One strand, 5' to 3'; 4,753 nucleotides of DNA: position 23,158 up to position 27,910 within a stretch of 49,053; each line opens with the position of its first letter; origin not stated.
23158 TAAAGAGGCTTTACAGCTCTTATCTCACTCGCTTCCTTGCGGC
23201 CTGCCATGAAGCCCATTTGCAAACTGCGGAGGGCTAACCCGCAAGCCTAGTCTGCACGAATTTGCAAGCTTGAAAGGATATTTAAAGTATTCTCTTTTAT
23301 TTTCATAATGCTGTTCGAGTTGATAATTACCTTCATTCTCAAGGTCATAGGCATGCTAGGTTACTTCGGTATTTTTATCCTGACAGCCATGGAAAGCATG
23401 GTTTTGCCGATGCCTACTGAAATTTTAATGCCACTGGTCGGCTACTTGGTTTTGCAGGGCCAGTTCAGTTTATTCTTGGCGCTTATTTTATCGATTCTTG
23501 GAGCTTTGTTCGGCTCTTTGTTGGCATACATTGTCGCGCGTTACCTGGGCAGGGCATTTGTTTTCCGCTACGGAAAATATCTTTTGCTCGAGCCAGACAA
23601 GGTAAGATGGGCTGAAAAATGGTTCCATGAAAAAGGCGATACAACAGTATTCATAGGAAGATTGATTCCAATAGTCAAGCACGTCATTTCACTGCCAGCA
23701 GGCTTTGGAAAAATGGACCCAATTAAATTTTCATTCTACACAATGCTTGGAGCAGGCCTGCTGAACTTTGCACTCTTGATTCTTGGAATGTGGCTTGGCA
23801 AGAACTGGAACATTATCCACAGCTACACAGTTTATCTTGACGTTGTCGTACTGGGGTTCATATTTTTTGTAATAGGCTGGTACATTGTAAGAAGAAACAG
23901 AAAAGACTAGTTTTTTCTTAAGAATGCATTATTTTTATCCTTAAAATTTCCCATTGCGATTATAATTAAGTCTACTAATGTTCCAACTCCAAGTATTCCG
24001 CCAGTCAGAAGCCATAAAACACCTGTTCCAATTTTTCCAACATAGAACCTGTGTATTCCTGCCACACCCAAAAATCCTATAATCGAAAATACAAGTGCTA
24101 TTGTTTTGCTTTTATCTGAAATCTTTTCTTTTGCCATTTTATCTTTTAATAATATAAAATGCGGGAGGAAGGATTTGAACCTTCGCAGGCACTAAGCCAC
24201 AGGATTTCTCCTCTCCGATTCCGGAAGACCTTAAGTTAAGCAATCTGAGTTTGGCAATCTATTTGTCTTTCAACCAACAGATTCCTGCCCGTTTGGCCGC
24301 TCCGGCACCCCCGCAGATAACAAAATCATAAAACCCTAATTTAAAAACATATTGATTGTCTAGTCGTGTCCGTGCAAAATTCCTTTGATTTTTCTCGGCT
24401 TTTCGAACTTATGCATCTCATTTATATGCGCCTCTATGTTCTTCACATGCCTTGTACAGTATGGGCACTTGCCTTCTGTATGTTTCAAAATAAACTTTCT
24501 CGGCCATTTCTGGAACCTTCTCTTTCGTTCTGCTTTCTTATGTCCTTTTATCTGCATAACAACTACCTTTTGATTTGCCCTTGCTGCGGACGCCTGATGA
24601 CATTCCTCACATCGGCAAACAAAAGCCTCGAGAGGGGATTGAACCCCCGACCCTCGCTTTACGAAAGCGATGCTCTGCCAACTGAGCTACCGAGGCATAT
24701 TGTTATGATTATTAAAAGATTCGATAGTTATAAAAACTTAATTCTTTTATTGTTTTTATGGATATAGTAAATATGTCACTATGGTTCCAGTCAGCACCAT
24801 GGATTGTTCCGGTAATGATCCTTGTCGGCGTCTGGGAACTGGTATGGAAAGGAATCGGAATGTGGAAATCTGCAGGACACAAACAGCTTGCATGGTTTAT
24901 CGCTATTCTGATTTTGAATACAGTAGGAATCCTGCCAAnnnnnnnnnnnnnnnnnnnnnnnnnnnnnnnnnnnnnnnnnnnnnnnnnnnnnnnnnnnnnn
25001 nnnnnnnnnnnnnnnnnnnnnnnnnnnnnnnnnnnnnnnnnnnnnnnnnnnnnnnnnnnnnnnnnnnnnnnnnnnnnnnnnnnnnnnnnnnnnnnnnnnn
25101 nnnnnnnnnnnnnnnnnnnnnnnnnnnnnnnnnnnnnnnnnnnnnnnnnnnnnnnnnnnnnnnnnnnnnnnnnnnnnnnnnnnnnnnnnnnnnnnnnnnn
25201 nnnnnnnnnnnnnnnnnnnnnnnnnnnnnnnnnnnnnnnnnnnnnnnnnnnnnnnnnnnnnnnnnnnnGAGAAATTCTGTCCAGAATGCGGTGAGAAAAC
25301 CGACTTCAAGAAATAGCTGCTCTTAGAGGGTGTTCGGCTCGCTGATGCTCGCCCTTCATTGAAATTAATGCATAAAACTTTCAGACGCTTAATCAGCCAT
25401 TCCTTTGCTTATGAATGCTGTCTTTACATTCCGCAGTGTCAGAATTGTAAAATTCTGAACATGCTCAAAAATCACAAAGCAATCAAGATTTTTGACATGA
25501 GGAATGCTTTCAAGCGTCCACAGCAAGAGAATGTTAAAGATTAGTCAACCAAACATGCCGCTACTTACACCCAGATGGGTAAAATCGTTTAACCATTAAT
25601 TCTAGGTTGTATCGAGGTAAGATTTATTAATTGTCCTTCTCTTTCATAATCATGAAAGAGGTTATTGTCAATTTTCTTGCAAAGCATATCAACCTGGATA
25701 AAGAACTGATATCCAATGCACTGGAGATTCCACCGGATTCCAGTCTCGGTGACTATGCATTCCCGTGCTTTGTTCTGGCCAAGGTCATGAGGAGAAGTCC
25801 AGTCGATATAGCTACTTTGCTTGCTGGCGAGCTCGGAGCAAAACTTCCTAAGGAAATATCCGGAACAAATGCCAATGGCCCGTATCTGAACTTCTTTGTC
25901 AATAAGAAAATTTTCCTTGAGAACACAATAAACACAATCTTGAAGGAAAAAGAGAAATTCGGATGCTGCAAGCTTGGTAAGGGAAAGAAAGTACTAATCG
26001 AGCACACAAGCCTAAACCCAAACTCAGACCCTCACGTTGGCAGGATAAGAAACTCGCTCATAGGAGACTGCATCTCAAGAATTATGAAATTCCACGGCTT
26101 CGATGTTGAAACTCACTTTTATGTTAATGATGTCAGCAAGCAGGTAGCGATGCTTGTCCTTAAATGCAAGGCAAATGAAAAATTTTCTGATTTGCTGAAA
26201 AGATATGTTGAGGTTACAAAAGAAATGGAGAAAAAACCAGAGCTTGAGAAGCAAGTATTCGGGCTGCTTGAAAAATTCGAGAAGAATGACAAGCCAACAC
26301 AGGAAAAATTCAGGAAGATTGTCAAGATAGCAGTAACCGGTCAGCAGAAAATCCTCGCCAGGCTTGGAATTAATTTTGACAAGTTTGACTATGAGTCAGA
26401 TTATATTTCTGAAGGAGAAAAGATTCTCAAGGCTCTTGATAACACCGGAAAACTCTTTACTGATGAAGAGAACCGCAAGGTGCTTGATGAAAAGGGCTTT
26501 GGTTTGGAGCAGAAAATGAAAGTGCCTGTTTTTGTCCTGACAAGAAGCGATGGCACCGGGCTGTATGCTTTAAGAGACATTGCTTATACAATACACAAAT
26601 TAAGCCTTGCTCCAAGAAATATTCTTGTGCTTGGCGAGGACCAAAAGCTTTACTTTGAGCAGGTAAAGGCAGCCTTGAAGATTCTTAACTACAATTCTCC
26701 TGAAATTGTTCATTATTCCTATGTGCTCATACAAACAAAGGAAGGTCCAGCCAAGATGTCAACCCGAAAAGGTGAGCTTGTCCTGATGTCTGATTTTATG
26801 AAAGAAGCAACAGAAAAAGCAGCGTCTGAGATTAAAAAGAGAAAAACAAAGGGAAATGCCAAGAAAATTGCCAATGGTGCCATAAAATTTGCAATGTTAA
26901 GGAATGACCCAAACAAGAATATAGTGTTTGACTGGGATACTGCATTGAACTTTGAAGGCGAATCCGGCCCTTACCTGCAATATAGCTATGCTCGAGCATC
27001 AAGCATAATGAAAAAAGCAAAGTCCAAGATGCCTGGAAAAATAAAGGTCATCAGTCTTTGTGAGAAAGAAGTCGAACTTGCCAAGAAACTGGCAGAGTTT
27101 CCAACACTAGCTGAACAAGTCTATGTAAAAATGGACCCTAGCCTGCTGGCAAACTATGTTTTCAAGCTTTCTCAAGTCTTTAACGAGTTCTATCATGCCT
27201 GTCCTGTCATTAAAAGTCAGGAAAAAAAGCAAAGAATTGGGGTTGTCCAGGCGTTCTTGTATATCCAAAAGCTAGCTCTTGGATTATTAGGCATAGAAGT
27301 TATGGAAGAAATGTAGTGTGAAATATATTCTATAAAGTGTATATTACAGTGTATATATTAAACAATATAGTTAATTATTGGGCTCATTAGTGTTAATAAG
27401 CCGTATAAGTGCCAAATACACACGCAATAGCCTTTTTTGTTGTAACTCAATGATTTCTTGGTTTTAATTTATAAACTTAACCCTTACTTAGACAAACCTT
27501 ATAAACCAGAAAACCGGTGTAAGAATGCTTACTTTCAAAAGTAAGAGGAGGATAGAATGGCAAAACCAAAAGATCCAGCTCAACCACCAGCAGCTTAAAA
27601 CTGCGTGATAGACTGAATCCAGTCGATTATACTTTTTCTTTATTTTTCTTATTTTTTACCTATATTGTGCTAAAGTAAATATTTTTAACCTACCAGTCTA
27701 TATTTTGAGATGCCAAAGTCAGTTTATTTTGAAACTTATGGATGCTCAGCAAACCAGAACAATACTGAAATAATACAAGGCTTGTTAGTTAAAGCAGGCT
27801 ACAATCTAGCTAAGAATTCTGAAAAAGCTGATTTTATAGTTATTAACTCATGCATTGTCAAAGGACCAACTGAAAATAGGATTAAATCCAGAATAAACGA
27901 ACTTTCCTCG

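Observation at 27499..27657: Self-contained mini transcription unit for a 13-aa Pro/Lys/Ala peptide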

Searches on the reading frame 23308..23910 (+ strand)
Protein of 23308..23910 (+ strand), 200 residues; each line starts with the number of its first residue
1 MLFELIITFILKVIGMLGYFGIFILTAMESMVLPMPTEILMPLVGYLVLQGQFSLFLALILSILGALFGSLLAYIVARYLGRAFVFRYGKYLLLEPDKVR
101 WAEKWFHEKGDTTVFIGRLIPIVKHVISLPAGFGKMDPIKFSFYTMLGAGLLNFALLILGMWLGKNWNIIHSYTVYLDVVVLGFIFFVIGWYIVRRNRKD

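Call 7: search_protein_families(library=pfam, proteins=[window:23308-23910:+])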
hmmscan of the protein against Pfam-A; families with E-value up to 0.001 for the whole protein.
window:23308-23910:+ (200 aa): 1 family
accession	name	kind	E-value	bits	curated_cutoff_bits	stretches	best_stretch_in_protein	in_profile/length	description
PF09335.16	VTT_dom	-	1.5e-20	74.3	33.9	1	36-160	2-121/123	VTT domain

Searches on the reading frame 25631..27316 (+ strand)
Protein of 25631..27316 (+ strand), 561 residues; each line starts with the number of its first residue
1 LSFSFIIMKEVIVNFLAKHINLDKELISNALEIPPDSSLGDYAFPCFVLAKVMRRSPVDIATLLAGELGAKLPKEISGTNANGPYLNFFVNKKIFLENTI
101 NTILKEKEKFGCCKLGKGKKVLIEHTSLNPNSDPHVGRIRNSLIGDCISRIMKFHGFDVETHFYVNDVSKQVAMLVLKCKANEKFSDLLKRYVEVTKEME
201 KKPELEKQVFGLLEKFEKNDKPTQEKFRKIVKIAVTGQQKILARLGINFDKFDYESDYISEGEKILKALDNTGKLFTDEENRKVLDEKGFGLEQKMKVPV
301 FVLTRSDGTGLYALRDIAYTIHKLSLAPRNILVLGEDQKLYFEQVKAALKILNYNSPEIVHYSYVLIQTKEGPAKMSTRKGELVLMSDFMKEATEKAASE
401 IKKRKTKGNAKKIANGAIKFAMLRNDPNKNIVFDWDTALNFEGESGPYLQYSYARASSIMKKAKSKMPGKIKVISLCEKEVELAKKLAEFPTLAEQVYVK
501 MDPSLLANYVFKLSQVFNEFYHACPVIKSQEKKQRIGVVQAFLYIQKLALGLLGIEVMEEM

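Call 7: search_protein_families(library=pfam, proteins=[window:25631-27316:+])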
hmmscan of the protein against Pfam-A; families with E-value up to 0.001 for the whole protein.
window:25631-27316:+ (561 aa): 4 families
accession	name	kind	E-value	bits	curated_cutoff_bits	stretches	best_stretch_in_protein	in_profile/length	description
PF00750.26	tRNA-synt_1d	-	1.9e-39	136.1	23.3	1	100-435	2-349/349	tRNA synthetases class I (R), catalytic domain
PF05746.21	DALR_1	-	1.1e-26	93.6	22.3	1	449-561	1-117/117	DALR anticodon binding domain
PF03485.21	Arg_tRNA_synt_N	-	1.9e-13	51.3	21.5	1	9-90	4-85/85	Arginyl tRNA synthetase N terminal domain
PF01921.24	tRNA-synt_1f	-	1.6e-05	24.5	27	0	348-413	258-320/360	tRNA synthetases class I (K)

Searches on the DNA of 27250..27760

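Call 8: search_rna_families(source=window, start=27250, end=27760, threshold=evalue, max_evalue=10)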
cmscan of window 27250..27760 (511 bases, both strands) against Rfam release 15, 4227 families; matches with E-value up to 10: 1.
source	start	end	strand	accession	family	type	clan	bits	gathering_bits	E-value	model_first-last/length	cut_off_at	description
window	27409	27520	-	RF00623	P1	Gene;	-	13.2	100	3.3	1-180/180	no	Pseudomonas sRNA P1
